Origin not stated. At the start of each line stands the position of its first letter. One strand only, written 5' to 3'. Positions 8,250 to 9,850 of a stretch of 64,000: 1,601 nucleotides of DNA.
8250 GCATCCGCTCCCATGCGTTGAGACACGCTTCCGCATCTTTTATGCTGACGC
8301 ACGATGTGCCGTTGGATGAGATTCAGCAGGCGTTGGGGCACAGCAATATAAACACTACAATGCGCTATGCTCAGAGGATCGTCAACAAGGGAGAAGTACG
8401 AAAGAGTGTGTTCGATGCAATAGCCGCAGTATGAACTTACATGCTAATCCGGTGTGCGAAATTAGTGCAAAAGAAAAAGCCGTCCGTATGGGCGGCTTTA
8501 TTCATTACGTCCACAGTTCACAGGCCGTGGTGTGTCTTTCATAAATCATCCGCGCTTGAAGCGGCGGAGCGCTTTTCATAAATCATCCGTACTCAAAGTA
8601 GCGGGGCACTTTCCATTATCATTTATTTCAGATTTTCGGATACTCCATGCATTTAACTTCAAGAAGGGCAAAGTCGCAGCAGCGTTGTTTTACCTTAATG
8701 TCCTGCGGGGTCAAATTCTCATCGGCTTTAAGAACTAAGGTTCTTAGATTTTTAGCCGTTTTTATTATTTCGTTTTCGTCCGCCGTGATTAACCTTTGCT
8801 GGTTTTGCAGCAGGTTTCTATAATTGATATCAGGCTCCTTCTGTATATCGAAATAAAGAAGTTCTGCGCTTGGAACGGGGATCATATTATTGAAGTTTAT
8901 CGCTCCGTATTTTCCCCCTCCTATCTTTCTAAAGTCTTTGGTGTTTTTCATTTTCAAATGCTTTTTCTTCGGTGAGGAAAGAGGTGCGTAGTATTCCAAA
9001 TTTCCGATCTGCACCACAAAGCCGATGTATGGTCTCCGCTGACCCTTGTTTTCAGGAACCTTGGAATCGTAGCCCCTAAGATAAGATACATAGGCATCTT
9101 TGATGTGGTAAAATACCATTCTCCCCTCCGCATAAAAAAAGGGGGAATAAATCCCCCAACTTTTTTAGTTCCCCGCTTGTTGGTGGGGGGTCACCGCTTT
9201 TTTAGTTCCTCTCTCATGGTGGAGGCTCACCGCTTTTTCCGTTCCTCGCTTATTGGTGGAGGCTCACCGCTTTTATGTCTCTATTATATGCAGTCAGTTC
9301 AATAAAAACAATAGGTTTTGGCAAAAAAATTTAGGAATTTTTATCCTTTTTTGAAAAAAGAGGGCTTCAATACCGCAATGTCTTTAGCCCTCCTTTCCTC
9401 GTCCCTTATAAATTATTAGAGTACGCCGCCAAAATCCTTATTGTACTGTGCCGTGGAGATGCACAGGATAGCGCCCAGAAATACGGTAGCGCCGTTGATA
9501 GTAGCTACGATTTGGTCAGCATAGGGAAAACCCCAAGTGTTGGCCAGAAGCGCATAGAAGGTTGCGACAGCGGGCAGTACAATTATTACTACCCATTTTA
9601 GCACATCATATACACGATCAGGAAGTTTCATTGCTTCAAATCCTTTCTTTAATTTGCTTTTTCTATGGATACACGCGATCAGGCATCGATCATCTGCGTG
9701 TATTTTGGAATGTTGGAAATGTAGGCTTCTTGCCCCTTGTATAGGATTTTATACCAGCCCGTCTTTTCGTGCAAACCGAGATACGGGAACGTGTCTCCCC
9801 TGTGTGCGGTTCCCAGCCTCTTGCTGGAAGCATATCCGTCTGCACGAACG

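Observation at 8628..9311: Complete type III toxin-antitoxin locus (AbiQ/ToxN-like RNase + 3 x 36-37-nt RNA repeats) carried just after the lysis cassette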

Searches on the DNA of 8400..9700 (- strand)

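Call 6: search_rna_families(source=window, start=8400, end=9700, threshold=evalue, max_evalue=10, show_alignments=3)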
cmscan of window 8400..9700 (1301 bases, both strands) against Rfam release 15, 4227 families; matches with E-value up to 10: 8.
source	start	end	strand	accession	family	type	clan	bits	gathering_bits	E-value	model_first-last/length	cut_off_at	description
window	8467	8501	-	RF00489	ctRNA_p42d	Gene; antisense;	-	24.6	50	0.011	1-46/46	no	ctRNA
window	8461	8520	+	RF02621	BSnc120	Gene; sRNA;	-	22.5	114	0.031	1-88/88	no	Brucella sRNA 120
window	8470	8543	-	RF01859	Phe_leader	Cis-reg; leader;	-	21.9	55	0.73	1-125/125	no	Phenylalanine leader peptide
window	9036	9162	+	RF00082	SraG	Gene; sRNA;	-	20.9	50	0.69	1-177/177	no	SraG RNA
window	8925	8949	+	RF01328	CRISPR-DR17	Gene; CRISPR;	CL00014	17.5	42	5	1-25/25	no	CRISPR RNA direct repeat element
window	9133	9167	-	RF00166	PrrB_RsmZ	Gene; sRNA;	CL00106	15.2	44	0.84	99-132/133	no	PrrB/RsmZ RNA family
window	8897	8991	+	RF01986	ZEB2_AS1_3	Gene; lncRNA;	-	12.6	55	8.7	1-100/100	no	ZEB2 antisense RNA 1 conserved region 3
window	8484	8705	+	RF02250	Six3os1_5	Gene; lncRNA;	-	11.3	50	1.7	68-272/272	no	Six3os1 conserved region 5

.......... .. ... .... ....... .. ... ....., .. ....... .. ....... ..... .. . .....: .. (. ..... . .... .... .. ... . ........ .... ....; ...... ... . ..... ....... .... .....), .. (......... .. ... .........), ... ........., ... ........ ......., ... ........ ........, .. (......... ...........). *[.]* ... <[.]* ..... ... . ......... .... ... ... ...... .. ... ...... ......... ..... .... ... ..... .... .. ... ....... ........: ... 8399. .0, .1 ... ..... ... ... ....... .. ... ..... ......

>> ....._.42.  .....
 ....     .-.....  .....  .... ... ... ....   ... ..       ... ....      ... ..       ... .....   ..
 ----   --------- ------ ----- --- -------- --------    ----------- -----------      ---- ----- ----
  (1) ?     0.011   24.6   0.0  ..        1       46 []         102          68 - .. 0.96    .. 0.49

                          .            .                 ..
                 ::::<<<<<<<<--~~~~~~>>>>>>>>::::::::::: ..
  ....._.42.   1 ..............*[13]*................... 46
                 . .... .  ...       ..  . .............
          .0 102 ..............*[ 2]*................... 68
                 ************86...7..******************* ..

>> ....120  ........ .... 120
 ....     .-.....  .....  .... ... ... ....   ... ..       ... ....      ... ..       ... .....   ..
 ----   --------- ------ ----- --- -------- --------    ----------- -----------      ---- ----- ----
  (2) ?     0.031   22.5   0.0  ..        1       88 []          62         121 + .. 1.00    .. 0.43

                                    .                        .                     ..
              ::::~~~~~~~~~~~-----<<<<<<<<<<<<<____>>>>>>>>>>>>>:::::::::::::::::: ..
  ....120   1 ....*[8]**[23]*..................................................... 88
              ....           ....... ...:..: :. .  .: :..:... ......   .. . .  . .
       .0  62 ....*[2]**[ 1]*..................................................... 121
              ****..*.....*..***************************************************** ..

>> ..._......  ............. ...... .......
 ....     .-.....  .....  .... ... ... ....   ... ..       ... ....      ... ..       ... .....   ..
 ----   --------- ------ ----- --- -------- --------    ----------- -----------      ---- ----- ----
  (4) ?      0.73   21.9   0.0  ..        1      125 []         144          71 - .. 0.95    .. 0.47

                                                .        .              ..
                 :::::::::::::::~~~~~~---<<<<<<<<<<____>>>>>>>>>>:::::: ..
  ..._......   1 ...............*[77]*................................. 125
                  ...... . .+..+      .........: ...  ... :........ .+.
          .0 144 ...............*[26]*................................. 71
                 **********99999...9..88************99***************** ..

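Call 11: search_dna_similar(query=window:8400-9420:-, collection=phages, mode=distant)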
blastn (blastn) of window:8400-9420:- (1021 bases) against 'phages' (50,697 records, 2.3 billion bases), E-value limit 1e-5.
Records with a match: 1; places in all: 1; records where one place covers at least 80% of the query: 0.
Best place of each record, by identity: 60-80% 1.
By first word of the organism name: Clostridioides 1.
By host as written in the record: - 1.
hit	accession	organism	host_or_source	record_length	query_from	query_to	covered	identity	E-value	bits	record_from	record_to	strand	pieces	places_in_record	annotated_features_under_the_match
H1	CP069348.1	Clostridioides phage pCD1602_4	water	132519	385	543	16%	70.4%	5e-11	76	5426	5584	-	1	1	record has no annotation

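Call 23: build_rna_model(alignment_id=A3, structure=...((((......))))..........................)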
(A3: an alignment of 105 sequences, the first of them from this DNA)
Model R1 built from alignment A3 (105 sequences, 43 columns); structure: as given.
model positions 36; base pairs 4; branch points 0; effective number of sequences 105; information 0.96 bits per position. Calibrated on 0.2 Mb of random sequence (short: E-values are rough).
structure used (alignment columns):
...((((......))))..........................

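Call 24: search_with_rna_model(model_id=R1, source=window, max_evalue=10, show_alignments=3)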
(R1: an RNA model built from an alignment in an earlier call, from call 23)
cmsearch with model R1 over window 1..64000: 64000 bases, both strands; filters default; matches with E-value up to 10: 11.
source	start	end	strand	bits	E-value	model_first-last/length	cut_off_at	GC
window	9198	9233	-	39.3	1.5e-09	1-36/36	no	0.5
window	9235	9270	-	37.3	6.2e-09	1-36/36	no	0.56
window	9162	9197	-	35.5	2.3e-08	1-36/36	no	0.58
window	8198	8230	-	12.9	0.29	1-36/36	no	0.52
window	7036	7065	+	12.1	0.54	1-36/36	no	0.43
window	53321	53353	-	11.7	0.7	1-36/36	no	0.24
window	5202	5224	+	11.2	1.1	1-36/36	no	0.35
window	25605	25625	-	10.3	2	1-36/36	no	0.38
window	3740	3765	-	9.1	4.7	1-36/36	no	0.31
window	43493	43516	-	9.1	4.7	1-36/36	no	0.33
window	55112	55146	-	8.8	6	1-36/36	no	0.43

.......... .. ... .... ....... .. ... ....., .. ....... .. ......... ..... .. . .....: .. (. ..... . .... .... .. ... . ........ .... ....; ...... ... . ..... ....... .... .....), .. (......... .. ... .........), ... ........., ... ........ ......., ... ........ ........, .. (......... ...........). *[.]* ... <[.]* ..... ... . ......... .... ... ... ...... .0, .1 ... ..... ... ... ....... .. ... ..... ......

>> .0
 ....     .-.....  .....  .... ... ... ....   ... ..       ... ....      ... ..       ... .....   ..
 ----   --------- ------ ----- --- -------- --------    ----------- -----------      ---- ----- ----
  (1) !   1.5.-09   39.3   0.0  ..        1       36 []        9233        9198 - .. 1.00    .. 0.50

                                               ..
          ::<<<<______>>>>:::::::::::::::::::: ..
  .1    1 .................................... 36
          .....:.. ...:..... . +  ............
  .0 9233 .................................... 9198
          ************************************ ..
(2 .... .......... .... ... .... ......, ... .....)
